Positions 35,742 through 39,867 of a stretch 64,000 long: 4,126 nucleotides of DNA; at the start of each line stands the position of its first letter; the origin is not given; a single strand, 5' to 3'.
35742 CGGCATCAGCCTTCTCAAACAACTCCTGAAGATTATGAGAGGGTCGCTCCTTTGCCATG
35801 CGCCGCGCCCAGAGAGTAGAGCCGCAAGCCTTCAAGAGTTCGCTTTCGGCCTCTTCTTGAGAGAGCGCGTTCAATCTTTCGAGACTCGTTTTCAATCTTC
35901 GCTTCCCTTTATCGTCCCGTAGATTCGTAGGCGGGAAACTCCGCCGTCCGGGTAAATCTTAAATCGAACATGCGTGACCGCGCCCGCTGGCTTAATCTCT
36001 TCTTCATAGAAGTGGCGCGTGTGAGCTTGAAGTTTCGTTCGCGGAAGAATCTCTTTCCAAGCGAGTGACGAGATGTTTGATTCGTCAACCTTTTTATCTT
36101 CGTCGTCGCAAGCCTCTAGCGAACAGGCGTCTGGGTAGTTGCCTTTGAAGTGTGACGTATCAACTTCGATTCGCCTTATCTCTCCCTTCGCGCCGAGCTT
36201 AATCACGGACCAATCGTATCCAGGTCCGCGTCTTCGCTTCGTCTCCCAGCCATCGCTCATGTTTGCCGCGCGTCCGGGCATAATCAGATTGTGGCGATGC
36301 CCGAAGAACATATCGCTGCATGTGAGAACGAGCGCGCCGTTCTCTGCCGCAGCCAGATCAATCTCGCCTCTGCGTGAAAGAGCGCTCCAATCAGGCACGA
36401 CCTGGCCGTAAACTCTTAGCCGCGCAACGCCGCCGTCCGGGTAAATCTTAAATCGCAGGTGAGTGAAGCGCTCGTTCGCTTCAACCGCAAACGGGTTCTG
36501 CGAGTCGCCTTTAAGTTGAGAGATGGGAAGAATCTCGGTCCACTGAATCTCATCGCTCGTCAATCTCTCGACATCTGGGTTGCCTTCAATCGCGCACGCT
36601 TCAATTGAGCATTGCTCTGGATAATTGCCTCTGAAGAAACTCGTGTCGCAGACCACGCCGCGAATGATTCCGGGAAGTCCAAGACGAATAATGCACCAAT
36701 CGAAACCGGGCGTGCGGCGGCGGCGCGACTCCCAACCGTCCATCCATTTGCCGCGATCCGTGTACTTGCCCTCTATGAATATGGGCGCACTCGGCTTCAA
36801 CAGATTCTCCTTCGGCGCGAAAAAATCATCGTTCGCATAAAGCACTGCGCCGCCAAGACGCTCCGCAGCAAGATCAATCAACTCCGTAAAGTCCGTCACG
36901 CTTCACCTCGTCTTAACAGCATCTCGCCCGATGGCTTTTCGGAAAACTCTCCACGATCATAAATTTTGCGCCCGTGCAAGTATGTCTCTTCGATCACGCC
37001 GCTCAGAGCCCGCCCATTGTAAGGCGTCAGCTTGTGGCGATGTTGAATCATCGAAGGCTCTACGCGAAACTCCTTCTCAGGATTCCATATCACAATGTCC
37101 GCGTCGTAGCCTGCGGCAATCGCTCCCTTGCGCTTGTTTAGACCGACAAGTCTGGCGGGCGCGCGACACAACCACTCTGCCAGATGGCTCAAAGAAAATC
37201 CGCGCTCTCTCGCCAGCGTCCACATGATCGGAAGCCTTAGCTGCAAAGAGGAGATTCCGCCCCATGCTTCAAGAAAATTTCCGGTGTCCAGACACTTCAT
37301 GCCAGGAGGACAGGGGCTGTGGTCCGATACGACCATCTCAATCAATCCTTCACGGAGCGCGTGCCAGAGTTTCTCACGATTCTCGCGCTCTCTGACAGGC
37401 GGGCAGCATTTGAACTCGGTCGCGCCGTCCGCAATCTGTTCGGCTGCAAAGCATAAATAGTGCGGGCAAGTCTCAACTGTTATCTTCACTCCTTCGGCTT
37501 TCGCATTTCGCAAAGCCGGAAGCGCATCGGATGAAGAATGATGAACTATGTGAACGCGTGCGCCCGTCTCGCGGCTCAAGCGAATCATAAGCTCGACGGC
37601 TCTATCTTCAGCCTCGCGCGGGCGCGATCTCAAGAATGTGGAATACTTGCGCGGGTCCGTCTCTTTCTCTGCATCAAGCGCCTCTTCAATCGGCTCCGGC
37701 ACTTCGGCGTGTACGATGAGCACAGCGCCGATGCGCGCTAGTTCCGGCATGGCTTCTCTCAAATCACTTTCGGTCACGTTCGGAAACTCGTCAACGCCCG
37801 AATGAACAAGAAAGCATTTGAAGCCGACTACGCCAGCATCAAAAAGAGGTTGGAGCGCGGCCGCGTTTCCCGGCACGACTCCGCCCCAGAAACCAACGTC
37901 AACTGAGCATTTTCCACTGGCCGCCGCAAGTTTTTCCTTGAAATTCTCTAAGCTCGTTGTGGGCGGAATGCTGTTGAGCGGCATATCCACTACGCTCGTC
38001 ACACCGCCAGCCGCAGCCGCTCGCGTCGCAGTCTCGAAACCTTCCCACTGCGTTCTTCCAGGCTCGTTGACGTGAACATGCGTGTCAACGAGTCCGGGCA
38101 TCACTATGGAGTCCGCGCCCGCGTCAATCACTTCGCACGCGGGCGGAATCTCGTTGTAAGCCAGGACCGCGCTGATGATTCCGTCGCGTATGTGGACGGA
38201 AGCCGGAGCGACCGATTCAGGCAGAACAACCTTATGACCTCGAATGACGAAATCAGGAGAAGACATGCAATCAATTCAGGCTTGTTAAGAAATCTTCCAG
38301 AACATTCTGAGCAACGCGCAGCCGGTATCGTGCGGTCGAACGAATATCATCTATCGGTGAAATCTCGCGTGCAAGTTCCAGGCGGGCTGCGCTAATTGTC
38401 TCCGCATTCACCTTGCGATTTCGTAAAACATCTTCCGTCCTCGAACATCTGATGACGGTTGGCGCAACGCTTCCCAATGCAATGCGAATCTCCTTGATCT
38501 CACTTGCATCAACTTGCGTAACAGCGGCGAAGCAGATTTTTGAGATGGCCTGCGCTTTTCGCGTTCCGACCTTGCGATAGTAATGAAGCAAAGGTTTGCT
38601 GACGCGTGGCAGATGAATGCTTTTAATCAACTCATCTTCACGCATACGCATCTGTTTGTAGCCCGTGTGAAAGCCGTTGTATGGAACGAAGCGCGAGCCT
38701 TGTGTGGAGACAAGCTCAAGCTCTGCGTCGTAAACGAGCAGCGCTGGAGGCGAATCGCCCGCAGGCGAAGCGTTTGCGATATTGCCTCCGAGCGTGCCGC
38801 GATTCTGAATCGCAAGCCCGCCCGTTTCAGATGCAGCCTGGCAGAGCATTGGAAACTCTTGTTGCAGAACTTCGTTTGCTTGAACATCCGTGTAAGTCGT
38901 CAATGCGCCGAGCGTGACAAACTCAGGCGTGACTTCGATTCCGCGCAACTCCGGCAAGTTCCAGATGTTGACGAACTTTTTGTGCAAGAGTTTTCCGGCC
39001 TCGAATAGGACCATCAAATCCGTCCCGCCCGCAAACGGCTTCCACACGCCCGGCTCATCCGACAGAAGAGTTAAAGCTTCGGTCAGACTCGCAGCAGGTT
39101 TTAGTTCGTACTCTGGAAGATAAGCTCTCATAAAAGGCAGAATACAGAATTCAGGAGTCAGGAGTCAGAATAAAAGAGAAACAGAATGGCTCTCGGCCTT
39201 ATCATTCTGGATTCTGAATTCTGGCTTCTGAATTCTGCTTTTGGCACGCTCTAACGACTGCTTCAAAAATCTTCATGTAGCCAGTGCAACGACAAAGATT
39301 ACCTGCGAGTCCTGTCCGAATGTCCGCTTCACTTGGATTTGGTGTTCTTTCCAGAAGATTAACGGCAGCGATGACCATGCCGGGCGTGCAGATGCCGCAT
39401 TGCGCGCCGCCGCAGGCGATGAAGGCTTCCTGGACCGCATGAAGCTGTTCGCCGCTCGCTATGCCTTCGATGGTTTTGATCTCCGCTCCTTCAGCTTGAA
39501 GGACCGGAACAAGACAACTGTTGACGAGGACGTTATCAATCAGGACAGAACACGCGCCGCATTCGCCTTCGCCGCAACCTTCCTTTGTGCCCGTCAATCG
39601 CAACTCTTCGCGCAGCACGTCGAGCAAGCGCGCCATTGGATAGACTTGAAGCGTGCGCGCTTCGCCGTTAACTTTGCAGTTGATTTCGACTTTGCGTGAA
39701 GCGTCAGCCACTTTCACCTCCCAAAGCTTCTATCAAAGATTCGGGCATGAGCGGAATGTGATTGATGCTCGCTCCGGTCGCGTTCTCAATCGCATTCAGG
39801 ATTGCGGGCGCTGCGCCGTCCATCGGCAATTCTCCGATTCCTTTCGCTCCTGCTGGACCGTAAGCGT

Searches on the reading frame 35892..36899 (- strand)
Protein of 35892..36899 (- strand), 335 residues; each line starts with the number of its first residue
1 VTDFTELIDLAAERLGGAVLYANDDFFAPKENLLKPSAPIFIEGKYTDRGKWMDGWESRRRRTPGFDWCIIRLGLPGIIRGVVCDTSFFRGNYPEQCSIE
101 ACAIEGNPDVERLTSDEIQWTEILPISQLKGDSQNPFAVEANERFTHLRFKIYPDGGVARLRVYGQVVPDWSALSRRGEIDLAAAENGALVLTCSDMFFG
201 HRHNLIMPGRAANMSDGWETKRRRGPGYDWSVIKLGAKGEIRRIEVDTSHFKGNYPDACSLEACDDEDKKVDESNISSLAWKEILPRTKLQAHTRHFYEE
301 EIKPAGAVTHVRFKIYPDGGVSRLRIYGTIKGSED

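Call 54: search_protein_families(library=pfam, proteins=[window:35892-36899:-], max_evalue=0.00001)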
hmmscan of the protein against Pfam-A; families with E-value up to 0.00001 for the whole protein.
window:35892-36899:- (335 aa): 1 family
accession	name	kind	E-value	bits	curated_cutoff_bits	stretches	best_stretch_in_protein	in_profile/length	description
PF03561.21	Allantoicase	-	4.6e-110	364.7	27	2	16-167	1-154/155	Allantoicase repeat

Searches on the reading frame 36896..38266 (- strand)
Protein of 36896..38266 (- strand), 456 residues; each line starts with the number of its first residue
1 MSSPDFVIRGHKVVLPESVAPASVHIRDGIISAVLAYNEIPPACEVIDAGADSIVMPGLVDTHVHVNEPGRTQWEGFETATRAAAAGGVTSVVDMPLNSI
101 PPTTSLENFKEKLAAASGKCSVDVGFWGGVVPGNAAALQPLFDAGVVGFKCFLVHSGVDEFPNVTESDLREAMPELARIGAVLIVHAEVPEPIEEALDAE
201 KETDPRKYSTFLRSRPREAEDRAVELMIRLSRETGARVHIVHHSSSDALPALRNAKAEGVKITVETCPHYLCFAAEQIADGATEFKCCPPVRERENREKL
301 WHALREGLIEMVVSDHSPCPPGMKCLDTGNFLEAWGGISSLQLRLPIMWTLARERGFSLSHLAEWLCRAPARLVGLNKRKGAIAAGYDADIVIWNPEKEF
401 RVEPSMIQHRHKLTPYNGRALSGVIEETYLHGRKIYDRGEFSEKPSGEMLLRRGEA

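Call 54: search_protein_families(library=pfam, proteins=[window:36896-38266:-], max_evalue=0.00001)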
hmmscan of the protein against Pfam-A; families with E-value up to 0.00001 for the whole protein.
window:36896-38266:- (456 aa): 2 families
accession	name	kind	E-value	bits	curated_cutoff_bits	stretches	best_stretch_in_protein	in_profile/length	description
PF01979.26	Amidohydro_1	-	1.1e-32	114.1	25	1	54-433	1-343/345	Amidohydrolase family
PF07969.17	Amidohydro_3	-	1.5e-14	54.8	29.7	1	353-436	403-472/472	Amidohydrolase family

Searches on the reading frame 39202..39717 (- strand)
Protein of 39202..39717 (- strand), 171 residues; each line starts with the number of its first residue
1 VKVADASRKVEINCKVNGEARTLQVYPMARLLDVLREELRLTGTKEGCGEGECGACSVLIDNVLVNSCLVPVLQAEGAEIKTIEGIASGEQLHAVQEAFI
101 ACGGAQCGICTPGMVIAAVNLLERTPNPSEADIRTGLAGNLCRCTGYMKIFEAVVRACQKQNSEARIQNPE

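Call 54: search_protein_families(library=pfam, proteins=[window:39202-39717:-], max_evalue=0.00001)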
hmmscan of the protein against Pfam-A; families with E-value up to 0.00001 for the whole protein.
window:39202-39717:- (171 aa): 2 families
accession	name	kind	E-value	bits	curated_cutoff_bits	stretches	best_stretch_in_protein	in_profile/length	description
PF01799.25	Fer2_2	-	4.3e-30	104.1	30.3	1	82-154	1-74/75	[2Fe-2S] binding domain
PF00111.32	Fer2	-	3.3e-08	33.8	21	1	15-62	2-49/77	2Fe-2S iron-sulfur cluster binding domain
